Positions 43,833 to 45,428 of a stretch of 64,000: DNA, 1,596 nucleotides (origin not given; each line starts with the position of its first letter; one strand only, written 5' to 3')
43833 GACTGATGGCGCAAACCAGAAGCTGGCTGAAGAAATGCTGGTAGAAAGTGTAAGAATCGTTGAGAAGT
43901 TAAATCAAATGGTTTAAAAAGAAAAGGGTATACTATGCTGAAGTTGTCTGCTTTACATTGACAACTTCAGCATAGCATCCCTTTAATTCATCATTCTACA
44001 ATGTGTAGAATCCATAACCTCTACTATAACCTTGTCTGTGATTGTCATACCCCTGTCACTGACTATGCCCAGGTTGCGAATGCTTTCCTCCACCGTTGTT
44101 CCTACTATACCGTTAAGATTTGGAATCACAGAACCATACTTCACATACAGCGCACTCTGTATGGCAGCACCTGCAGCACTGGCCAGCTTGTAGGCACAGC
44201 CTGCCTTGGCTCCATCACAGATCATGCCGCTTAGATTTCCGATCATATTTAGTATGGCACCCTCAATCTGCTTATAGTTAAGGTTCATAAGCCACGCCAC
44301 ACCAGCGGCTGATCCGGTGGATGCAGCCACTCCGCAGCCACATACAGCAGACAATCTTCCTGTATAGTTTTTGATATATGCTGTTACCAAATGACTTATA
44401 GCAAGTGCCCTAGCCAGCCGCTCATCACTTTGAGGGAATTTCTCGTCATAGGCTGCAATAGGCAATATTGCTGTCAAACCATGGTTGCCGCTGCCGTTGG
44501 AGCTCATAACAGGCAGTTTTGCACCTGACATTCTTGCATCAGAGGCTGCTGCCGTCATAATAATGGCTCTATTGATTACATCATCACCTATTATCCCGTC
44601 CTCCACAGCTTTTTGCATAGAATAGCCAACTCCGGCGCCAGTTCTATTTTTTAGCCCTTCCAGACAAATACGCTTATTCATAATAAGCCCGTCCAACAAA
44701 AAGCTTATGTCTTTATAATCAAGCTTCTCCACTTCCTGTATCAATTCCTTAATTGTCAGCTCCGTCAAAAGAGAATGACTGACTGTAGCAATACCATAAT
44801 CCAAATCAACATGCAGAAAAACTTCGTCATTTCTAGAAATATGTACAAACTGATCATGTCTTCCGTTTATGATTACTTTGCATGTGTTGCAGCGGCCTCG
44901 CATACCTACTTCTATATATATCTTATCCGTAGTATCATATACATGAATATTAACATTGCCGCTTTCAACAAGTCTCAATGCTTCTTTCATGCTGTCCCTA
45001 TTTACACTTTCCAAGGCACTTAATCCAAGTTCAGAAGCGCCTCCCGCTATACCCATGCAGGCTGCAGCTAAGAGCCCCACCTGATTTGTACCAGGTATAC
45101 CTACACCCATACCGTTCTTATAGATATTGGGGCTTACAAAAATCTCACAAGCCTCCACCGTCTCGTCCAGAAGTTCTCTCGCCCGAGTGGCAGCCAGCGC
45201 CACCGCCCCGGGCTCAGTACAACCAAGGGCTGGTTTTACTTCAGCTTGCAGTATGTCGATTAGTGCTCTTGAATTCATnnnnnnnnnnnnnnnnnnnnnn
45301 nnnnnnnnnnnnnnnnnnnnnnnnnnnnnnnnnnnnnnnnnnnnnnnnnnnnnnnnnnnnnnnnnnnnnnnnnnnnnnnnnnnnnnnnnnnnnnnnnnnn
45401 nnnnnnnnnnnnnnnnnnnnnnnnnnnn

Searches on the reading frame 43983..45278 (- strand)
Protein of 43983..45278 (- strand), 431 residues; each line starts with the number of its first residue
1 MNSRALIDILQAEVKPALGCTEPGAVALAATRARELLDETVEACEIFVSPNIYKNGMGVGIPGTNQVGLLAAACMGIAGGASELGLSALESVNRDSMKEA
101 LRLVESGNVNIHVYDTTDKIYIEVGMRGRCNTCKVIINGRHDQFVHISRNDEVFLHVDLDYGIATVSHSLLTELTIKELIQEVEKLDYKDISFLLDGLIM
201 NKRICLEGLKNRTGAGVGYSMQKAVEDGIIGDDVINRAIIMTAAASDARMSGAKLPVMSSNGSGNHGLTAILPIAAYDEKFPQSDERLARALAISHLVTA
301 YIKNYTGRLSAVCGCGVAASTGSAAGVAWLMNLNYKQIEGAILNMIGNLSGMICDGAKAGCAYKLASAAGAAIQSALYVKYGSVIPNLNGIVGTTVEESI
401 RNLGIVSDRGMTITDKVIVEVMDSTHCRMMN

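Call 9: search_protein_families(library=pfam, proteins=[window:43983-45278:-])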
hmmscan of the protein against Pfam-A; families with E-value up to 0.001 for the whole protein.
window:43983-45278:- (431 aa): 2 families
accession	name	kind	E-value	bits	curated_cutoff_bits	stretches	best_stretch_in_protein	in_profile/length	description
PF03313.21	SDH_alpha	-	2e-58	198.5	26.4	1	160-419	22-259/260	Serine dehydratase alpha chain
PF03972.19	MmgE_PrpD_N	-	0.00094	18.9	32.1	1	273-382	104-217/244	MmgE/PrpD N-terminal domain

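Call 15: find_encoding_contigs(protein=window:43983-45278:-, flank=3000, max_places=10)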
Protein window:43983-45278:- (431 aa): 3 contigs read that carry it; 3 places shown.
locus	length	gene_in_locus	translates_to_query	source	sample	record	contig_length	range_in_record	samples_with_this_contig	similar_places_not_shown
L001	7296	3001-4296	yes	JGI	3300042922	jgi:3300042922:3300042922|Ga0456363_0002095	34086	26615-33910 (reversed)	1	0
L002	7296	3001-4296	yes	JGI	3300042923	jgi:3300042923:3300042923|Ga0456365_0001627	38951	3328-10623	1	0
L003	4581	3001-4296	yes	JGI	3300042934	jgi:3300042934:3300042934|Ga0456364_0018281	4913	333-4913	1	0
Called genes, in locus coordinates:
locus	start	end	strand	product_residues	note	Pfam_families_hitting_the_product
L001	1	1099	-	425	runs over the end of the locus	?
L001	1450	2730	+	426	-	PF00037:Fer4, PF12797:Fer4_2 (weak), PF12837:Fer4_6 (weak), PF12838:Fer4_7, PF13187:Fer4_9 (weak), PF13237:Fer4_10 (weak), PF14697:Fer4_21 (weak)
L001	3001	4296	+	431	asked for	PF03313:SDH_alpha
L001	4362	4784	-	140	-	PF09537:DUF2383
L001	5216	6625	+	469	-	PF03062:MBOAT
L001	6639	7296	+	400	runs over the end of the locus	PF14286:DHHW (faint), PF16822:ALGX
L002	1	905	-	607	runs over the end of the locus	PF01471:PG_binding_1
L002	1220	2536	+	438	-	PF00037:Fer4, PF12797:Fer4_2 (weak), PF12837:Fer4_6 (weak), PF13237:Fer4_10 (weak), PF14697:Fer4_21 (weak), PF12838:Fer4_7, PF13187:Fer4_9 (weak)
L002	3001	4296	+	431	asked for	PF03313:SDH_alpha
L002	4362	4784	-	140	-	PF09537:DUF2383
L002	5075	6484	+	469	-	PF03062:MBOAT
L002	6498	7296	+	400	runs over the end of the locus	PF14286:DHHW (faint), PF16822:ALGX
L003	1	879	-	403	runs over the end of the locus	?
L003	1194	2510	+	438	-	PF00037:Fer4, PF12797:Fer4_2 (weak), PF12837:Fer4_6 (weak), PF13237:Fer4_10 (weak), PF14697:Fer4_21 (weak), PF12838:Fer4_7, PF13187:Fer4_9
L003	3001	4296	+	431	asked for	PF03313:SDH_alpha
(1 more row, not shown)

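Call 26: find_homologous_proteins(query=window:43983-45278:-)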
Query window:43983-45278:- (431 aa): 7082 proteins with E <= 0.001 among 8000 candidates; the best 120 are listed.
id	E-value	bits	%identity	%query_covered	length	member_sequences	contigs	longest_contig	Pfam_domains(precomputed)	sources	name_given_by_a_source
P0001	8.0e-278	939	100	100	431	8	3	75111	PF03313.22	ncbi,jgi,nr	ncbi:MAG: hypothetical protein K0R80_961 [Clostridia bacterium]|jgi:L-cysteine desulfidase|nr:hypoth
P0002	1.8e-253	859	91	100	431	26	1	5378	PF03313.22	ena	-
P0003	8.4e-246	833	88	100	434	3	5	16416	PF03313.22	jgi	jgi:L-cysteine desulfidase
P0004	1.9e-243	826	88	100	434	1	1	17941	PF03313.22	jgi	jgi:L-cysteine desulfidase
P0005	3.1e-243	825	87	100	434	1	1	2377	PF03313.22,PF03972.20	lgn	-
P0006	1.0e-241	820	87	100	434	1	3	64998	PF03313.22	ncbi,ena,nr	ncbi:MAG: hypothetical protein A2Y23_10515 [Clostridiales bacterium GWB2_37_7]|nr:MAG: hypothetical 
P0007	3.2e-241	818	86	100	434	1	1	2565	PF03313.22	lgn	-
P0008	9.6e-240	813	87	99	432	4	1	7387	PF03313.22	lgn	-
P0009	4.2e-236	801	86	100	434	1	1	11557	PF03313.22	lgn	-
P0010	1.7e-233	793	84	99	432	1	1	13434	PF03313.22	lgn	-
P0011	4.3e-232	788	83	100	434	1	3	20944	PF03313.22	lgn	-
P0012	2.8e-230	782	96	87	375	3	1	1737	PF03313.22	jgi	jgi:L-cysteine desulfidase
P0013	5.3e-214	729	79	100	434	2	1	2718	PF03313.22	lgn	-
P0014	1.1e-211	721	76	99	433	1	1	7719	PF03313.22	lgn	-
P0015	5.1e-208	709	75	99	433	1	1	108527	PF03313.22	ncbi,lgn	ncbi:MAG: L-serine ammonia-lyase, iron-sulfur-dependent, subunit alpha [Lutisporaceae bacterium]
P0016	1.5e-207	707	74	99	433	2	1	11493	PF03313.22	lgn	-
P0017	3.6e-206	703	74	100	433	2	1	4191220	PF03313.22,PF03972.20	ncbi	-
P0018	8.0e-206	702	75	100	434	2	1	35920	PF03313.22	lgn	-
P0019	1.1e-204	698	73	99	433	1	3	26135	PF03313.22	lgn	-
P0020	8.1e-203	692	73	100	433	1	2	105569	PF03313.22,PF03972.20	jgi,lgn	-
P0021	2.0e-200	684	73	99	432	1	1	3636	PF03313.22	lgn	-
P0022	4.0e-178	611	66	99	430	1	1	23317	PF03313.22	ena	-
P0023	6.2e-174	597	66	97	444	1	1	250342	PF03313.22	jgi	-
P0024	1.6e-172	592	66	97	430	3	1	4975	PF03313.22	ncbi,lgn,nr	ncbi:MAG TPA: L-serine ammonia-lyase, iron-sulfur-dependent, subunit alpha [Clostridia bacterium]|nr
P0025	4.3e-168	578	63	98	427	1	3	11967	PF03313.22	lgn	-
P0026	2.2e-167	575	63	98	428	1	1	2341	PF03313.22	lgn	-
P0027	2.4e-167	575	62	98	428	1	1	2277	PF03313.22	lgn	-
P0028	3.8e-166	571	63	98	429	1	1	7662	PF03313.22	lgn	-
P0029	9.9e-165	566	62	98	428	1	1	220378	PF03313.22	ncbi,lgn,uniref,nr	ncbi:L-cysteine desulfidase family protein [Tepidibacter thalassicus]|uniref:UPF0597 protein SAMN027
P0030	2.6e-164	565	62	97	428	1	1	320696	PF03313.22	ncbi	-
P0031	1.3e-163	563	60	99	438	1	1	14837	PF03313.22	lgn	-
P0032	1.8e-162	559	61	98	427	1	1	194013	PF03313.22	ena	-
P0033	3.0e-161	555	61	98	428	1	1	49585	PF03313.22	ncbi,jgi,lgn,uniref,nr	ncbi:L-cysteine desulfidase family protein [Tepidibacter formicigenes]|jgi:L-cysteine desulfidase|un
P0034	9.2e-161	553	60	98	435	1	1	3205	PF03313.22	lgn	-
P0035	1.5e-160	553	60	99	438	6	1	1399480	PF03313.22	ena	-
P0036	1.9e-160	552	61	97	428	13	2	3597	PF03313.22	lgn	-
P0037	6.9e-160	550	60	97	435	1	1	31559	PF03313.22,PF03972.20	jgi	jgi:L-cysteine desulfidase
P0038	7.3e-159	547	59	97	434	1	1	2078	PF03313.22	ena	-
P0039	1.6e-158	546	59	97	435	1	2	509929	PF03313.22,PF03972.20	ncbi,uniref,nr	ncbi:L-cysteine desulfidase family protein [Metaclostridioides mangenotii]|uniref:UPF0597 protein J2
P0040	1.8e-158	546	60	97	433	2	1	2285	PF03313.22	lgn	-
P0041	2.3e-158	545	60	97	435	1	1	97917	PF03313.22,PF03972.20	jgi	jgi:L-cysteine desulfidase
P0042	2.7e-158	545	59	97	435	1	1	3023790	PF03313.22,PF03972.20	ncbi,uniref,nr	ncbi:serine dehydratase subunit alpha family protein [Metaclostridioides mangenotii]|uniref:L-cystei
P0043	2.9e-158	545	59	98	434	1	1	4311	PF03313.22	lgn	-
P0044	5.2e-158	544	59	99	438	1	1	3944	PF03313.22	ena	-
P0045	7.4e-158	544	58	98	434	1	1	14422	PF03313.22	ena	-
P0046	7.6e-158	544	58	98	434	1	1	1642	PF03313.22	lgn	-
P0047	9.4e-158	543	58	98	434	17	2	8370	PF03313.22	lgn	-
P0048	1.1e-157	543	58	98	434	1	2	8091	PF03313.22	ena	-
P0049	1.2e-157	543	58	98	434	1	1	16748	PF03313.22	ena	-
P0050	1.3e-157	543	59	97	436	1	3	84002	PF03313.22,PF03972.20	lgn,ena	-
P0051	1.4e-157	543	58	98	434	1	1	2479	PF03313.22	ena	-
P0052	1.4e-157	543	58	98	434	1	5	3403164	PF03313.22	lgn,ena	-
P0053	1.9e-157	542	58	98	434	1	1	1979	PF03313.22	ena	-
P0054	1.9e-157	542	58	98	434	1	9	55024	PF03313.22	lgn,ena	-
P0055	1.9e-157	542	59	97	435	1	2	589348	PF03313.22,PF03972.20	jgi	jgi:L-cysteine desulfidase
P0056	1.9e-157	542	59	98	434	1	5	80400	PF03313.22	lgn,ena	-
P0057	2.0e-157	542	58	98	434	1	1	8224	PF03313.22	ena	-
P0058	2.3e-157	542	58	98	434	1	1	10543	PF03313.22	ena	-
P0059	2.3e-157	542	59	97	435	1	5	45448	PF03313.22,PF03972.20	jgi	jgi:L-cysteine desulfidase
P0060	2.5e-157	542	59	97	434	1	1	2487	PF03313.22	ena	-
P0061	2.7e-157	542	58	98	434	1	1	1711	PF03313.22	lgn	-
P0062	3.7e-157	542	58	98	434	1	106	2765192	PF03313.22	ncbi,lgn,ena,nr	ncbi:MAG: L-serine ammonia-lyase, iron-sulfur-dependent, subunit alpha [Peptostreptococcaceae bacter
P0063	3.9e-157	541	59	97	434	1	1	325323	PF03313.22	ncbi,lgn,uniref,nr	ncbi:L-cysteine desulfidase family protein [Romboutsia sp. 1001713B170131_170501_G6]|uniref:L-cystei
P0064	4.3e-157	541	58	98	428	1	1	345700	PF03313.22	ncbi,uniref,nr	ncbi:L-cysteine desulfidase family protein [Alkalithermobacter paradoxus]|uniref:UPF0597 protein CLO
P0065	6.6e-157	541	61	97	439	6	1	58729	PF03313.22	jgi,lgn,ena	-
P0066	6.7e-157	541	58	98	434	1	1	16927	PF03313.22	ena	-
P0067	7.0e-157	541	61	97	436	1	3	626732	PF03313.22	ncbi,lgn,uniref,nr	ncbi:L-cysteine desulfidase [Peptoclostridium litorale DSM 5388]|uniref:UPF0597 protein CLIT_10c0034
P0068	7.3e-157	541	58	98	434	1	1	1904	PF03313.22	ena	-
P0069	7.7e-157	540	59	97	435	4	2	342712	PF03313.22,PF03972.20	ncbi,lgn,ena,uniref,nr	ncbi:serine dehydratase subunit alpha family protein [Metaclostridioides mangenotii]|uniref:L-cystei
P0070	8.1e-157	540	61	97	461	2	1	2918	PF03313.22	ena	-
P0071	1.0e-156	540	58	98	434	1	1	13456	PF03313.22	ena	-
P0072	1.1e-156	540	59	97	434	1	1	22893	PF03313.22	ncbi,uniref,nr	ncbi:serine dehydratase subunit alpha family protein [Romboutsia sp.]|uniref:L-cysteine desulfidase 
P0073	1.1e-156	540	59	97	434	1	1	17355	PF03313.22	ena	-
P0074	1.4e-156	540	58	97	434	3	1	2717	PF03313.22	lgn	-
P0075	1.7e-156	539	59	97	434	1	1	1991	PF03313.22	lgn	-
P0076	1.9e-156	539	57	99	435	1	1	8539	PF03313.22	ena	-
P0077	2.2e-156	539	58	97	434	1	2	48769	PF03313.22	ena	-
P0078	2.3e-156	539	57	99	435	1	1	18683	PF03313.22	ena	-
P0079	2.3e-156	539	58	98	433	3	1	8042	PF03313.22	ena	-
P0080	2.7e-156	539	58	98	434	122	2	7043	PF03313.22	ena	-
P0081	2.8e-156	539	59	97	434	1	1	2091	PF03313.22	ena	-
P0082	3.4e-156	538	57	99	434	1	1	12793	PF03313.22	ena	-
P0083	3.5e-156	538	57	99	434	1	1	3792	PF03313.22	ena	-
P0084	3.5e-156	538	57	99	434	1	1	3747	PF03313.22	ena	-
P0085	3.6e-156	538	61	97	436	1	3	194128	PF03313.22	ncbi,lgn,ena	-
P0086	3.8e-156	538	57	99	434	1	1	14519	PF03313.22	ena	-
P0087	4.0e-156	538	57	99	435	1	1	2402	PF03313.22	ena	-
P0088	4.4e-156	538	59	97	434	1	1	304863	PF03313.22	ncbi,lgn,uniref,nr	ncbi:L-cysteine desulfidase family protein [Romboutsia sp. 1001285H_161024_C4]|uniref:L-cysteine des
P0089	4.6e-156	538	58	98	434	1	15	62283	PF03313.22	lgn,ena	-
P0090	5.0e-156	538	58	98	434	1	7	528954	PF03313.22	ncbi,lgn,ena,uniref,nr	ncbi:serine dehydratase subunit alpha family protein [Romboutsia hominis]|uniref:UPF0597 protein H89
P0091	5.1e-156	538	57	99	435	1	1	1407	PF03313.22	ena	-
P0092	5.7e-156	538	57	99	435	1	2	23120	PF03313.22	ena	-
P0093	5.8e-156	538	59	97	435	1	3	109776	PF03313.22,PF03972.20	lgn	-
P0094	6.1e-156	537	57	99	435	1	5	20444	PF03313.22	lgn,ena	-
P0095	6.1e-156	537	57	99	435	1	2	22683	PF03313.22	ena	-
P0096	6.1e-156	537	57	99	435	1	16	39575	PF03313.22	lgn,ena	-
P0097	6.6e-156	537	58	98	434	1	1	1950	PF03313.22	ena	-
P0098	6.6e-156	537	58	98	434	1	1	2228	PF03313.22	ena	-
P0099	6.8e-156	537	58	98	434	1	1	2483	PF03313.22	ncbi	-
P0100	6.9e-156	537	57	99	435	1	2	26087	PF03313.22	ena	-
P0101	6.9e-156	537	57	99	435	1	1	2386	PF03313.22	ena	-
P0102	7.0e-156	537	57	99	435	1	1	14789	PF03313.22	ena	-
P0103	7.0e-156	537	59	97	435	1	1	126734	PF03313.22,PF03972.20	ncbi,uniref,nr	ncbi:serine dehydratase subunit alpha family protein [Metaclostridioides mangenotii]|uniref:L-cystei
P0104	7.2e-156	537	57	99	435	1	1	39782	PF03313.22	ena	-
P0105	7.3e-156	537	58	98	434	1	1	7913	PF03313.22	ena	-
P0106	8.1e-156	537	57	98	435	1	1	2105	PF03313.22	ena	-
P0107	9.4e-156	537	58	98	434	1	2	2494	PF03313.22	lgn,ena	-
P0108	9.5e-156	537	57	99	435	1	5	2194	PF03313.22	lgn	-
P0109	1.0e-155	537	59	99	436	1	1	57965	PF03313.22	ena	-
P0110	1.0e-155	537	58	98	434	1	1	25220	PF03313.22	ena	-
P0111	1.0e-155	537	59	97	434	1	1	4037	PF03313.22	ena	-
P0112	1.1e-155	537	57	98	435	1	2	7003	PF03313.22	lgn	-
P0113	1.1e-155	537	57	99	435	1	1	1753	PF03313.22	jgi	jgi:L-cysteine desulfidase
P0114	1.1e-155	537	58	98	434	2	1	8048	PF03313.22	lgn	-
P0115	1.1e-155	537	59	97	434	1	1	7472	PF03313.22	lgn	-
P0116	1.1e-155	537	57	99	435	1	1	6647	PF03313.22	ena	-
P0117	1.3e-155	536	57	99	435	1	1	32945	PF03313.22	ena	-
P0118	1.3e-155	536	59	98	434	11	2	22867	PF03313.22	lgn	-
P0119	1.3e-155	536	57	99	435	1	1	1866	PF03313.22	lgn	-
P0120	1.5e-155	536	57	97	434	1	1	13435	PF03313.22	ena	-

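Call 27: find_encoding_contigs(protein=P0006, flank=10000, max_places=4)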
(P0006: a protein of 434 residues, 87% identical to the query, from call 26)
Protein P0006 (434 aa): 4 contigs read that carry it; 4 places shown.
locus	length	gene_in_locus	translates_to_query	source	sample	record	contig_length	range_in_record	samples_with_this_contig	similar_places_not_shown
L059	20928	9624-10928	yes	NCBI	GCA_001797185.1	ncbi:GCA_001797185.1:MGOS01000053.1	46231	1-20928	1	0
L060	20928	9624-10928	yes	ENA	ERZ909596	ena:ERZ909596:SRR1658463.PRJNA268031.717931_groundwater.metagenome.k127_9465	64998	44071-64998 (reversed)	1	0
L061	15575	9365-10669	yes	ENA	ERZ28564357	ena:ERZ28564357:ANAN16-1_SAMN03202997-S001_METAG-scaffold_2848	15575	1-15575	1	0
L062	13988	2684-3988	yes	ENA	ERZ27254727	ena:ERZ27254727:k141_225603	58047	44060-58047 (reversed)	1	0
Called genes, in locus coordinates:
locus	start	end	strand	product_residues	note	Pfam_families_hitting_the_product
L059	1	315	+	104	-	PF06224:AlkZ-like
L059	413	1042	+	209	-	PF00440:TetR_N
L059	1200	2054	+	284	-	PF00005:ABC_tran, PF13304:AAA_21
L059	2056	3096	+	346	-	PF12698:ABC2_membrane_3, PF24686:FLQE3_permease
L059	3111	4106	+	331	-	PF12698:ABC2_membrane_3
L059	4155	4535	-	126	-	PF05402:PqqD (weak)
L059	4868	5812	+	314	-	PF23023:Anti-Pycsar_Apyc1, PF00753:Lactamase_B, PF12706:Lactamase_B_2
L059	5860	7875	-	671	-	-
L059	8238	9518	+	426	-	PF00037:Fer4 (weak), PF12837:Fer4_6 (weak), PF12838:Fer4_7, PF13187:Fer4_9 (weak), PF13237:Fer4_10 (weak), PF14697:Fer4_21 (weak)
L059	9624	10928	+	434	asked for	PF03313:SDH_alpha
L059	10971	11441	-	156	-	PF09537:DUF2383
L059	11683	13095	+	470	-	PF03062:MBOAT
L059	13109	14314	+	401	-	PF14286:DHHW (faint), PF16822:ALGX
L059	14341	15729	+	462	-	PF03553:Na_H_antiporter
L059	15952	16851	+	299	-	PF00892:EamA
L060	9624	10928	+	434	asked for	PF03313:SDH_alpha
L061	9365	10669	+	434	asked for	PF03313:SDH_alpha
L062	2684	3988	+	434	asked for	PF03313:SDH_alpha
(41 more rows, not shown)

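Call 28: find_encoding_contigs(protein=P0011, flank=10000, max_places=4)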
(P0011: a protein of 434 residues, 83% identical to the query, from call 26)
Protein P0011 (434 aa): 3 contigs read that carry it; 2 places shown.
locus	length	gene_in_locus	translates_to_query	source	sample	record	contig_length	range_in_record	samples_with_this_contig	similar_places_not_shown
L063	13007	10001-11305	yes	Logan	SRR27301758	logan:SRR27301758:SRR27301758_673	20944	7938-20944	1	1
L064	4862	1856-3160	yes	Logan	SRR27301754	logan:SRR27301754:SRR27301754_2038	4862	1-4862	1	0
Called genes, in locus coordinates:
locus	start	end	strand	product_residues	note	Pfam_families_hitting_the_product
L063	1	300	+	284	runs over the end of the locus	PF00005:ABC_tran, PF13304:AAA_21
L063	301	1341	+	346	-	PF12679:ABC2_membrane_2, PF12698:ABC2_membrane_3, PF24686:FLQE3_permease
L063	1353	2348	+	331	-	PF12698:ABC2_membrane_3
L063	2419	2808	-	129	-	PF05402:PqqD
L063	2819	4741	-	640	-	PF03169:OPT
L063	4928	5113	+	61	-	-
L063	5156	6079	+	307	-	PF00753:Lactamase_B, PF23023:Anti-Pycsar_Apyc1, PF12706:Lactamase_B_2 (weak)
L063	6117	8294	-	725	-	PF04205:FMN_bind (weak)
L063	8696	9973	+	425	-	PF00037:Fer4, PF12797:Fer4_2 (weak), PF12837:Fer4_6 (weak), PF12838:Fer4_7, PF13187:Fer4_9 (weak), PF13237:Fer4_10 (weak)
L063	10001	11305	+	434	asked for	PF03313:SDH_alpha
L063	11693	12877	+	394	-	PF07730:HisKA_3, PF02518:HATPase_c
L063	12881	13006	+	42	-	?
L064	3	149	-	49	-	?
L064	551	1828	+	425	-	PF00037:Fer4, PF12797:Fer4_2 (weak), PF12837:Fer4_6 (weak), PF12838:Fer4_7, PF13187:Fer4_9 (weak), PF13237:Fer4_10 (weak)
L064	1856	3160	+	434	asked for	PF03313:SDH_alpha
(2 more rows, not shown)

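Call 29: find_encoding_contigs(protein=P0015, flank=10000, max_places=3)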
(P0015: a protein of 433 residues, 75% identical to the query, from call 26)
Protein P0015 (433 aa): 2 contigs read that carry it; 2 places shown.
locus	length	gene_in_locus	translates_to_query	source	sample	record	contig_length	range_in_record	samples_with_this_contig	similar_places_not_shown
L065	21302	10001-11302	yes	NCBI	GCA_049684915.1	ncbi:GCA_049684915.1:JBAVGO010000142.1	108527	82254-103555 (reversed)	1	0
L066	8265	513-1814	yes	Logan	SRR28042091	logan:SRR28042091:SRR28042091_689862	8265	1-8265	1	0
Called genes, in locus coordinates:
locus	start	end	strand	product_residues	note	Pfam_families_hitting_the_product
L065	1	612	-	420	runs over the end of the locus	PF07719:TPR_2 (faint), PF13374:TPR_10 (faint), PF13424:TPR_12 (weak), PF00515:TPR_1 (weak), PF13424:TPR_12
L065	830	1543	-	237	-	PF01553:Acyltransferase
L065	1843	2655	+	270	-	PF03575:Peptidase_S51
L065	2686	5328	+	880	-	PF18921:Cyanophycin_syn, PF01071:GARS_A, PF02786:CPSase_L_D2, PF08443:RimK, PF02222:ATP-grasp, PF07478:Dala_Dala_lig_C, PF08245:Mur_ligase_M, PF02875:Mur_ligase_C, +6 more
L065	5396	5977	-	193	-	-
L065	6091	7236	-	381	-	PF08378:NERD, PF00570:HRDC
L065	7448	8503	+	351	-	PF03576:Peptidase_S58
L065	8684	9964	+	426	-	PF25160:LdpA_Fe-S-bd (faint), PF00037:Fer4, PF12797:Fer4_2 (weak), PF12837:Fer4_6 (weak), PF12838:Fer4_7, PF13187:Fer4_9 (weak), PF13237:Fer4_10, PF14697:Fer4_21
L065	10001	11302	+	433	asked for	PF03313:SDH_alpha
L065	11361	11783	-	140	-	PF09537:DUF2383, PF13668:Ferritin_2 (weak)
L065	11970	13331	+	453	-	PF03553:Na_H_antiporter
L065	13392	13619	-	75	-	PF13443:HTH_26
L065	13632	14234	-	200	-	PF11188:DUF2975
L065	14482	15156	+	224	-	PF00072:Response_reg, PF00486:Trans_reg_C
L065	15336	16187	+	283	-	PF00512:HisKA (weak), PF02518:HATPase_c, PF13589:HATPase_c_3 (weak)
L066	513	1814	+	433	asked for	PF03313:SDH_alpha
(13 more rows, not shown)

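Call 31: find_encoding_contigs(protein=P0002, flank=10000, max_places=3)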
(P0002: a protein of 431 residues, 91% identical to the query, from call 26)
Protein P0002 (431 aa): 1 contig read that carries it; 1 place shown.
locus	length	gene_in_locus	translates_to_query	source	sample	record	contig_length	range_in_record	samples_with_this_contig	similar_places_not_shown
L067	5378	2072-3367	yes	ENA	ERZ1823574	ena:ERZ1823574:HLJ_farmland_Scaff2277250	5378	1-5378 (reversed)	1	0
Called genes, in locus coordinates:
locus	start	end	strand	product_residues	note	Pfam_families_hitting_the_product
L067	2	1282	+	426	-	?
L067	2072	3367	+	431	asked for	PF03313:SDH_alpha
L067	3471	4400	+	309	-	PF04389:Peptidase_M28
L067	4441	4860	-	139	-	PF09537:DUF2383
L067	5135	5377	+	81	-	?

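Call 32: find_encoding_contigs(protein=P0003, flank=10000, max_places=5)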
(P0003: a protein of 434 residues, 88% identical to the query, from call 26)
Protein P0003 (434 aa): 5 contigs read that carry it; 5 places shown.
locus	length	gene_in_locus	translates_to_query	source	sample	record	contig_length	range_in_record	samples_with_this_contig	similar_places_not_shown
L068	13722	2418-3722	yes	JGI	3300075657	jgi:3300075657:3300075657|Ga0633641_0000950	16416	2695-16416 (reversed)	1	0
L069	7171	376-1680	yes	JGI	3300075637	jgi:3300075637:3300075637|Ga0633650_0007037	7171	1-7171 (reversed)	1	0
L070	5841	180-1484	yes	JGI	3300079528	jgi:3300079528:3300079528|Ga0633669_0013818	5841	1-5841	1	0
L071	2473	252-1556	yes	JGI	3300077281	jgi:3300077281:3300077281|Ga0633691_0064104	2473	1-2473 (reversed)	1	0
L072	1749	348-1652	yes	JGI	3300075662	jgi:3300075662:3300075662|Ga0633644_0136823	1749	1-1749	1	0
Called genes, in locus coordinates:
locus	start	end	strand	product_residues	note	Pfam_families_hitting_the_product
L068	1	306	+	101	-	?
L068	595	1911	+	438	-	PF12837:Fer4_6 (faint), PF00037:Fer4 (weak), PF13237:Fer4_10 (weak), PF14697:Fer4_21 (weak), PF12838:Fer4_7, PF13187:Fer4_9 (weak)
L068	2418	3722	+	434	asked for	PF03313:SDH_alpha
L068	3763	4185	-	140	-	PF09537:DUF2383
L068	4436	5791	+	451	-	PF03553:Na_H_antiporter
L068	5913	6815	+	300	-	PF00892:EamA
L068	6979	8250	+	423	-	PF00072:Response_reg, PF00512:HisKA, PF02518:HATPase_c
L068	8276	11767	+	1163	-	PF12729:4HB_MCP_1, PF01590:GAF (faint), PF13185:GAF_2, PF00512:HisKA, PF02518:HATPase_c, PF00072:Response_reg, PF20274:cREC_REC (faint), PF00072:Response_reg, +1 more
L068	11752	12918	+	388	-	PF03705:CheR_N (weak), PF01739:CheR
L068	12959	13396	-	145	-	-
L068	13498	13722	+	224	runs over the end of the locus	PF19700:DUF6198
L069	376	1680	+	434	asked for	PF03313:SDH_alpha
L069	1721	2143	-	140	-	PF09537:DUF2383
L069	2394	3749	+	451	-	PF03553:Na_H_antiporter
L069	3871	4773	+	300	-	PF00892:EamA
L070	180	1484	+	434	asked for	PF03313:SDH_alpha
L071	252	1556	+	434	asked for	PF03313:SDH_alpha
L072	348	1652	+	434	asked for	PF03313:SDH_alpha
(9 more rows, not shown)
